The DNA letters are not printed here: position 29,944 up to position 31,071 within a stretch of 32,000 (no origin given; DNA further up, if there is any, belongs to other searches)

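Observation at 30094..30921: Low-GC DUF3800 gene wedged with 7 nt and 2 nt junctions between the helicase and methylase genes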

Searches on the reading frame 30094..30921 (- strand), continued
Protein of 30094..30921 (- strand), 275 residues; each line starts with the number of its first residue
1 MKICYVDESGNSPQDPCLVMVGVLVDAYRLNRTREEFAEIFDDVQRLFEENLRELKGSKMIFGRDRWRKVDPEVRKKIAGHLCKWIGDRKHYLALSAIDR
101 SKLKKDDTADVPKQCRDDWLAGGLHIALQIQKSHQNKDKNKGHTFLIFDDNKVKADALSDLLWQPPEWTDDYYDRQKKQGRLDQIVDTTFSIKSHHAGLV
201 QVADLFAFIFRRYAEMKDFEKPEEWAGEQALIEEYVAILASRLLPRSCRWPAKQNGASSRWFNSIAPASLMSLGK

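Call 97: find_encoding_contigs(protein=P0118, flank=7000, max_places=1)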
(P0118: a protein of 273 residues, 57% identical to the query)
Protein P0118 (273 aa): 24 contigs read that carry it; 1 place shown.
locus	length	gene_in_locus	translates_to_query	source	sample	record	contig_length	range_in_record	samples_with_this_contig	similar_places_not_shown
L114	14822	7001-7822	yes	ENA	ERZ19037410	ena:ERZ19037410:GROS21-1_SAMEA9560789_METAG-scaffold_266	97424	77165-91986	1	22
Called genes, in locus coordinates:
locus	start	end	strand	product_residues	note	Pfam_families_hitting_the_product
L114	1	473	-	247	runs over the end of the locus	PF20772:TACO1_YebC_N, PF01709:Transcrip_reg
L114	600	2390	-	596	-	PF14849:YidC_periplas, PF02096:60KD_IMP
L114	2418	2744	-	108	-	PF01809:YidD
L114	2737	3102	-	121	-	PF00825:Ribonuclease_P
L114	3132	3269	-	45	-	PF00468:Ribosomal_L34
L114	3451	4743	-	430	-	PF00817:IMS, PF11799:IMS_C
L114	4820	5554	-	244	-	-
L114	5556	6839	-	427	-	PF04542:Sigma70_r2, PF08281:Sigma70_r4_2, PF04545:Sigma70_r4, PF02472:ExbD (weak)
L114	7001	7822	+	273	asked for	PF12686:DUF3800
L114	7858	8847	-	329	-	PF00248:Aldo_ket_red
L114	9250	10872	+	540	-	PF00488:MutS_V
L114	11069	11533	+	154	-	PF00149:Metallophos (weak), PF12850:Metallophos_2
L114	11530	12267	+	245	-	PF01863:YgjP-like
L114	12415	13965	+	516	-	PF02838:Glyco_hydro_20b, PF00728:Glyco_hydro_20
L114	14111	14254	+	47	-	-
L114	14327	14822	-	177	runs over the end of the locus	PF00254:FKBP_C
